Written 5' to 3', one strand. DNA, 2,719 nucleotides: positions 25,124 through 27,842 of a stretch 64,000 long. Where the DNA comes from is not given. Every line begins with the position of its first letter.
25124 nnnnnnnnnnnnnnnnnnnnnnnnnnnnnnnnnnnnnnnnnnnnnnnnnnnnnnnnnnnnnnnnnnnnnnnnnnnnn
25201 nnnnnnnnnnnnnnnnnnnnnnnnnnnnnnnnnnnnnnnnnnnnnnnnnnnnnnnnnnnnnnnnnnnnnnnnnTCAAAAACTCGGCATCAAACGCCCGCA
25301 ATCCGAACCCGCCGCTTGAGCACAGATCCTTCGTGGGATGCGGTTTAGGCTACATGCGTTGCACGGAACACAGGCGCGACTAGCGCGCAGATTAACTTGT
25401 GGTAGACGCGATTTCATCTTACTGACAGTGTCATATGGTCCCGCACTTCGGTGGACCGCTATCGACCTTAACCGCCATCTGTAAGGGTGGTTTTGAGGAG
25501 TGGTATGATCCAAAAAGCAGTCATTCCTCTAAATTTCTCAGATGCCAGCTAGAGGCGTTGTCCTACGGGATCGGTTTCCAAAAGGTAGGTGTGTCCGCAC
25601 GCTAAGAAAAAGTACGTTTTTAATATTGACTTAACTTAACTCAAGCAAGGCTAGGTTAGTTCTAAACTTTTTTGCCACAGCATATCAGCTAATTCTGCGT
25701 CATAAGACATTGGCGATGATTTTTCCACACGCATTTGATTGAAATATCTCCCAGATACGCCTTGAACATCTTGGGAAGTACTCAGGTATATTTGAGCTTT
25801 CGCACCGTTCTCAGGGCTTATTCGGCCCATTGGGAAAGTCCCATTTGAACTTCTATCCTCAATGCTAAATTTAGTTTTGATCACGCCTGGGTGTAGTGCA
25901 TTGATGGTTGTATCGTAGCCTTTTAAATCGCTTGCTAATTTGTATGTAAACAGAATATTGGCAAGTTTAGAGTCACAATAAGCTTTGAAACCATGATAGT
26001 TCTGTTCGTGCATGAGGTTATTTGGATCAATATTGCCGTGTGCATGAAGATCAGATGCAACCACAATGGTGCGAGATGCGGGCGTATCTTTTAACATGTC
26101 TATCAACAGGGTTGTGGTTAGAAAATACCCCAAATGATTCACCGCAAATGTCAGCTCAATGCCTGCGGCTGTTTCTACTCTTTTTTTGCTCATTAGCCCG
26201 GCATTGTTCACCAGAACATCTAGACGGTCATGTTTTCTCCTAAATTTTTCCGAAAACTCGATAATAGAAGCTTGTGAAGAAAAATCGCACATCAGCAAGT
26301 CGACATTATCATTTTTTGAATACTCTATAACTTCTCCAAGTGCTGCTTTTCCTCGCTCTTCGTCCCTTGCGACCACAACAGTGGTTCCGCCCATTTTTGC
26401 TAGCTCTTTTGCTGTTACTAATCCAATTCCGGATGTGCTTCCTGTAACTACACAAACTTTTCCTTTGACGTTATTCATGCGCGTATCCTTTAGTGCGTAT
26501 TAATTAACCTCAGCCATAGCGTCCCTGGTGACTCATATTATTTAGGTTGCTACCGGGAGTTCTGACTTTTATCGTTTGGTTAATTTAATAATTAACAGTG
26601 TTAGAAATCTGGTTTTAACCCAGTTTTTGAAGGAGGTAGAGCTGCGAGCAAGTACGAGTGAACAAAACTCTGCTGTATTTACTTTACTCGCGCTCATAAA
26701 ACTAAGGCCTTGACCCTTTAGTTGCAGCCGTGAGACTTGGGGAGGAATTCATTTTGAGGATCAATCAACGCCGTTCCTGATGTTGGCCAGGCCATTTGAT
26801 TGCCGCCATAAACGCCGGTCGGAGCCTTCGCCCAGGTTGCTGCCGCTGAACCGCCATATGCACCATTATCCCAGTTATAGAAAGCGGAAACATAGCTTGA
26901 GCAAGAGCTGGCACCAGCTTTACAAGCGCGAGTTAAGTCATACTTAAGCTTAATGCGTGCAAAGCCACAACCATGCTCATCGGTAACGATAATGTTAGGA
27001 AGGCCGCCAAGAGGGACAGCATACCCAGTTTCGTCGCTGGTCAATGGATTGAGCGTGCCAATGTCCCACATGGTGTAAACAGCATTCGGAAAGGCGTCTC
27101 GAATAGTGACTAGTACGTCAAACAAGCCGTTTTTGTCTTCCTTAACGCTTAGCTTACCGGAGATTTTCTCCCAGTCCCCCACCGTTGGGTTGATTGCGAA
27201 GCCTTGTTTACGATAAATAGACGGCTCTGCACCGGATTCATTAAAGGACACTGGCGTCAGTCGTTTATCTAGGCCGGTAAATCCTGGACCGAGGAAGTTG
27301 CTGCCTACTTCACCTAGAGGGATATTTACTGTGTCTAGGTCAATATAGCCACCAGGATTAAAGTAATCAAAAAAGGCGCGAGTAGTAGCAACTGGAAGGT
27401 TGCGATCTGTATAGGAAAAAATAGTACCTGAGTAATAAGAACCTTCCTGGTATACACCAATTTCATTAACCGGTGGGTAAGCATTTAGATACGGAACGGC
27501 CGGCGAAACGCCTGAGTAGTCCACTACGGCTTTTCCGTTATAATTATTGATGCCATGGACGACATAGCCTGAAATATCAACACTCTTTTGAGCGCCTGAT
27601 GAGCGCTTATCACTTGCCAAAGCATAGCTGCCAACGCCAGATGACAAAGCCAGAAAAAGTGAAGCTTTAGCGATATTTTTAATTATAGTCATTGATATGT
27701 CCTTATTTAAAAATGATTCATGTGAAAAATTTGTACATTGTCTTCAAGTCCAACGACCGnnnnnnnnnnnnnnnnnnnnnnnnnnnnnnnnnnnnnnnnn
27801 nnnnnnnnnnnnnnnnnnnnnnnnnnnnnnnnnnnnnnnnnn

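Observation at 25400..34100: Low-GC accessory operon: APH/ChoK-like kinase-fold protein + large FabD-like acyltransferase-domain protein + secreted protein + SDR, next to a divergent LysR/quinone-oxidoreductase pair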

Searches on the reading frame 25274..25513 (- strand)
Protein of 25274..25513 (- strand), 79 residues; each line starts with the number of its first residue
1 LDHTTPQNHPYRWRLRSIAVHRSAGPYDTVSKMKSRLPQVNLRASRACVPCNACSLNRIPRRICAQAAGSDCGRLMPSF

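Call 92: search_protein_families(library=pfam, proteins=[window:25274-25513:-], max_evalue=0.1)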
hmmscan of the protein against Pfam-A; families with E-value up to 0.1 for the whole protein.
window:25274-25513:- (79 aa): 0 families

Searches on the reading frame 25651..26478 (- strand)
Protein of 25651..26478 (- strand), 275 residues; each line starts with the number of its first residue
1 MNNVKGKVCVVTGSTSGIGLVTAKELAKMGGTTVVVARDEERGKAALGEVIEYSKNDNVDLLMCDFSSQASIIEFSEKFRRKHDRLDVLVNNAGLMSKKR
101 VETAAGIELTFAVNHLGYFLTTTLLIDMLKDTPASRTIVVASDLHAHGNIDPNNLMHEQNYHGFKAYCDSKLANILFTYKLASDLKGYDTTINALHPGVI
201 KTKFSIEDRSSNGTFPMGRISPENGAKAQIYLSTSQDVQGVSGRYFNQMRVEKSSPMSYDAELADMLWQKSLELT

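Call 5: search_protein_families(library=pfam, proteins=[window:25651-26478:-], max_evalue=0.1)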
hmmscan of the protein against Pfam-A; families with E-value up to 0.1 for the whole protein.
window:25651-26478:- (275 aa): 4 families
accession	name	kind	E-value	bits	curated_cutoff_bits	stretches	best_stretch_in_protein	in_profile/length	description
PF00106.31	adh_short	-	2.8e-33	115.5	26.6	1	7-209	1-191/195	short chain dehydrogenase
PF13561.12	adh_short_C2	-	2.4e-22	80.1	27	1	15-243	5-226/236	Enoyl-(Acyl carrier protein) reductase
PF08659.16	KR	-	1.2e-07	32.3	22.6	1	10-103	4-99/180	KR domain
PF01370.27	Epimerase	-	0.0024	17.8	20.9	1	10-174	2-149/240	NAD dependent epimerase/dehydratase family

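Call 7: search_protein_families(library=ncbifam, proteins=[window:25651-26478:-], max_evalue=0.1)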
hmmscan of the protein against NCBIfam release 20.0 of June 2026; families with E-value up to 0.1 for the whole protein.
window:25651-26478:- (275 aa): 222 families (the best 25 are shown)
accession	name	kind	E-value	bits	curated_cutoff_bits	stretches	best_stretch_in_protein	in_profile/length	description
NF004846.0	PRK06197.1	subfamily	2.1e-59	201.3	268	1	3-275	13-300/306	oxidoreductase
NF004845.0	PRK06196.1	subfamily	7.9e-48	163.4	414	1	4-275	27-313/320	oxidoreductase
NF004513.0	PRK05854.1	subfamily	1.2e-41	142.8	282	1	3-207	12-218/314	SDR family oxidoreductase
NF005559.1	PRK07231.1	subfamily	4.5e-29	101.7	215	1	4-235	2-231/249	glucose 1-dehydrogenase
TIGR01289.1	LPOR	equivalog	1.9e-25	90.1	331.35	2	8-141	5-142/315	protochlorophyllide reductase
NF009468.0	PRK12826.1-4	equivalog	2.6e-24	86.3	318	1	2-235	3-231/256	SDR family oxidoreductase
NF052562.1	RADHDNL4305835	equivalog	8.6e-24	84.3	400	1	2-235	3-233/252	NADP-dependent (R)-specific alcohol dehydrogenase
NF009466.0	PRK12826.1-2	subfamily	1.6e-23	83.5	222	1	7-243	4-235/248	3-oxoacyl-ACP reductase FabG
NF004791.0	PRK06138.1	equivalog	2e-23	83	312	1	4-204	3-190/252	SDR family oxidoreductase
NF005594.0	PRK07326.1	equivalog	2.6e-22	79.5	271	1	2-226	2-209/237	SDR family oxidoreductase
NF006070.0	PRK08213.1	subfamily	4.8e-22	78.7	279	1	3-243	9-247/259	gluconate 5-dehydrogenase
NF004203.0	PRK05653.2-4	subfamily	5.6e-22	78.3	313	1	3-205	3-195/260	3-oxoacyl-ACP reductase FabG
NF052558.1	MBtsdlDhBudC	equivalog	8.3e-22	77.9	270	1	5-242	2-231/250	meso-2,3-butanediol dehydrogenase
NF005878.0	PRK07825.1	subfamily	3.1e-21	75.9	287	1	2-228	5-212/278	short chain dehydrogenase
NF004202.0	PRK05653.2-2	equivalog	1.1e-20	74.3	333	1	3-203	4-193/259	3-oxoacyl-ACP reductase FabG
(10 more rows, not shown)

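Call 8: search_protein_families(library=padloc, proteins=[window:25651-26478:-], max_evalue=0.1)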
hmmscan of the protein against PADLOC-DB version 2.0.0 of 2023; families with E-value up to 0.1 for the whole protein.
window:25651-26478:- (275 aa): 0 families

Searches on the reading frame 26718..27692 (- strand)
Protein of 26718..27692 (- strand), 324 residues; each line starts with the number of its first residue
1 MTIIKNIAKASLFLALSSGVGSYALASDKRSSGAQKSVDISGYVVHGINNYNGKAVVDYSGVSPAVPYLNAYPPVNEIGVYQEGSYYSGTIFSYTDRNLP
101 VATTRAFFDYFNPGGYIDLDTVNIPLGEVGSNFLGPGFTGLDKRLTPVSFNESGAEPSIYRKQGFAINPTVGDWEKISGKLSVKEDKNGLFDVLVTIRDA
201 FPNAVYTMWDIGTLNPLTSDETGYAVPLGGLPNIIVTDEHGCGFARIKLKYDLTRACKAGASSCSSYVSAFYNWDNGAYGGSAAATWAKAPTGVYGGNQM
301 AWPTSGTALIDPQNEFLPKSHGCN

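Call 5: search_protein_families(library=pfam, proteins=[window:26718-27692:-], max_evalue=0.1)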
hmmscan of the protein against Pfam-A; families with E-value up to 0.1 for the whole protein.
window:26718-27692:- (324 aa): 1 family
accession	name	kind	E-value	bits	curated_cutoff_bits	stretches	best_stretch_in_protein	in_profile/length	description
PF18888.5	DUF5650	-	0.023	14.8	25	1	266-296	6-36/55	Repeat of unknown function (DUF5650)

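Call 7: search_protein_families(library=ncbifam, proteins=[window:26718-27692:-], max_evalue=0.1)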
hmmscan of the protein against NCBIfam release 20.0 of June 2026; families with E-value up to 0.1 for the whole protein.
window:26718-27692:- (324 aa): 0 families

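Call 8: search_protein_families(library=padloc, proteins=[window:26718-27692:-], max_evalue=0.1)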
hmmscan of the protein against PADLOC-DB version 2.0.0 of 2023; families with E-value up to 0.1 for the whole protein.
window:26718-27692:- (324 aa): 0 families

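Call 63: find_homologous_proteins(query=window:26718-27692:-)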
Query window:26718-27692:- (324 aa): 57 proteins with E <= 0.001 among 1888 candidates.
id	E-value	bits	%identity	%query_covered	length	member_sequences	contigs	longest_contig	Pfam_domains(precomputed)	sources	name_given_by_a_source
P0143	1.6e-203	693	93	100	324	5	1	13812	-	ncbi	-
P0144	2.5e-188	643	85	100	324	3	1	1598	-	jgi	jgi:hypothetical protein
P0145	1.8e-187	640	85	100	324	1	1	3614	-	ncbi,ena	-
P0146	5.8e-183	626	84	100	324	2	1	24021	-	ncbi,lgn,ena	-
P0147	3.5e-176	603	79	100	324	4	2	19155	-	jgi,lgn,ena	-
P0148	6.3e-170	583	78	100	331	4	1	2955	-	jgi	jgi:hypothetical protein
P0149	3.4e-162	557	75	95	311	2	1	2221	-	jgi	-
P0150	1.0e-161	556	75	100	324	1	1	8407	-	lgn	-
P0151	7.2e-160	550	74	98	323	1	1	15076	-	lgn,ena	-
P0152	3.4e-159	547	73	100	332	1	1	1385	-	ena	-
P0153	1.1e-156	539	72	100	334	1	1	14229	-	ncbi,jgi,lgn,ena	-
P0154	1.5e-156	539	72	100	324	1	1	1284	-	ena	-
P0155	2.3e-156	538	71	100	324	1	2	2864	-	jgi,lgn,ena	-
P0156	1.5e-155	535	71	98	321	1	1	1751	-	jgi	jgi:hypothetical protein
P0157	6.0e-155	533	74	93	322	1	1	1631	-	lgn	-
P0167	8.3e-116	405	60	88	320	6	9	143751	-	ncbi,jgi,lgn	ncbi:MAG: hypothetical protein ACI9SP_001655 [Arenicella sp.]|jgi:hypothetical protein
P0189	4.6e-87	310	51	88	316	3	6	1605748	-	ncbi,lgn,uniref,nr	ncbi:hypothetical protein [Sessilibacter corallicola]|uniref:Uncharacterized protein n=1 Tax=Sessili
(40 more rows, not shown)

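Call 64: find_encoding_contigs(protein=P0167, flank=8000, max_places=1)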
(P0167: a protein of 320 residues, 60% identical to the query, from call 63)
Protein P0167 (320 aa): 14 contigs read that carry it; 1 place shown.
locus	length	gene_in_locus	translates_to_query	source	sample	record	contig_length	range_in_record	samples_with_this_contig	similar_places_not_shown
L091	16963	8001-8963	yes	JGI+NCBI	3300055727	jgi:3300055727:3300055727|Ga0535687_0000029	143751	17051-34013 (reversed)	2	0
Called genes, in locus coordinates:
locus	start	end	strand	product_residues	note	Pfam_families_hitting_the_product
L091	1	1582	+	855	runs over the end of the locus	PF00999:Na_H_Exchanger, PF00027:cNMP_binding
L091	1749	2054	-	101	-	-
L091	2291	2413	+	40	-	-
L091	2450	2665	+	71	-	-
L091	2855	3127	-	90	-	-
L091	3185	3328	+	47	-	-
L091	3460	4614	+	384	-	PF12146:Hydrolase_4 (faint), PF01738:DLH (weak), PF03403:PAF-AH_p_II (weak), PF12740:PETase, PF00561:Abhydrolase_1 (faint)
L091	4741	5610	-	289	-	PF00126:HTH_1, PF03466:LysR_substrate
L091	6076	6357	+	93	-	PF07045:DUF1330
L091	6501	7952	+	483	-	PF00501:AMP-binding, PF13193:AMP-binding_C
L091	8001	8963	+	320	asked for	-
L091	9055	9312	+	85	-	-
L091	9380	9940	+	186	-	PF07977:FabA (weak)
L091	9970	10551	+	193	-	-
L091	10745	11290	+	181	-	-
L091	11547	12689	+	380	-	PF06441:EHN, PF00561:Abhydrolase_1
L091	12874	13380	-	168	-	PF01625:PMSR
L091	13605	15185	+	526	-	PF03007:WS_DGAT_cat, PF06974:WS_DGAT_C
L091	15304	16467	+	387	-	PF26341:AAA_SelU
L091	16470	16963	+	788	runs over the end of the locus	PF07992:Pyr_redox_2, PF00586:AIRS, PF02769:AIRS_C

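Call 65: find_encoding_contigs(protein=P0189, flank=8000, max_places=1)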
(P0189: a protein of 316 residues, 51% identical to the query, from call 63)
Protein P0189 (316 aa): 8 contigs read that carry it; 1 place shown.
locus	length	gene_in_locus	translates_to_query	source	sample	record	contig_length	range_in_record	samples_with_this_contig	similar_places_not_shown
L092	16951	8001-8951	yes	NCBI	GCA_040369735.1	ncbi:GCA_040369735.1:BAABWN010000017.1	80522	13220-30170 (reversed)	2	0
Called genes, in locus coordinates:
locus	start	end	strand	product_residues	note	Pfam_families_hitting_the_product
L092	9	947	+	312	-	PF00126:HTH_1, PF03466:LysR_substrate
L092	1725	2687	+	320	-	-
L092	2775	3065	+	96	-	PF07045:DUF1330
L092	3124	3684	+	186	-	PF07977:FabA (weak)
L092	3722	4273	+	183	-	-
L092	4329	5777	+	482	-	PF00501:AMP-binding, PF13193:AMP-binding_C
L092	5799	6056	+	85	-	-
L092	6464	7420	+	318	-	-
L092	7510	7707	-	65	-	PF01361:Tautomerase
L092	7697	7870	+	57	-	-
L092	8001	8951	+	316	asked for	-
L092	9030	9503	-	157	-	PF13404:HTH_AsnC-type, PF13412:HTH_24, PF22451:NirdL-like_HTH (faint), PF01037:AsnC_trans_reg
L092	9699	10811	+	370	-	PF05222:AlaDh_PNT_N, PF07992:Pyr_redox_2 (weak), PF01262:AlaDh_PNT_C, PF01488:Shikimate_DH (weak), PF02826:2-Hacid_dh_C (weak), PF00070:Pyr_redox (weak)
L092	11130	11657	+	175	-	PF07638:Sigma70_ECF (faint), PF04542:Sigma70_r2, PF08281:Sigma70_r4_2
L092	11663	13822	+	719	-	PF12450:vWF_A, PF00092:VWA, PF13519:VWA_2, PF13768:VWA_3, PF12034:YfbK_C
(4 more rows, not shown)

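Call 74: search_protein_families(library=pfam, proteins=[L091:9055-9312:+, L091:9970-10551:+, L091:10745-11290:+], max_evalue=0.05)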
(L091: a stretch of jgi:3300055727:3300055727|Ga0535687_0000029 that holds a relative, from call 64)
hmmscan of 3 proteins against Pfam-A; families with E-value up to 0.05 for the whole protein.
L091:9055-9312:+ (85 aa): 0 families

L091:9970-10551:+ (193 aa): 0 families

L091:10745-11290:+ (181 aa): 0 families
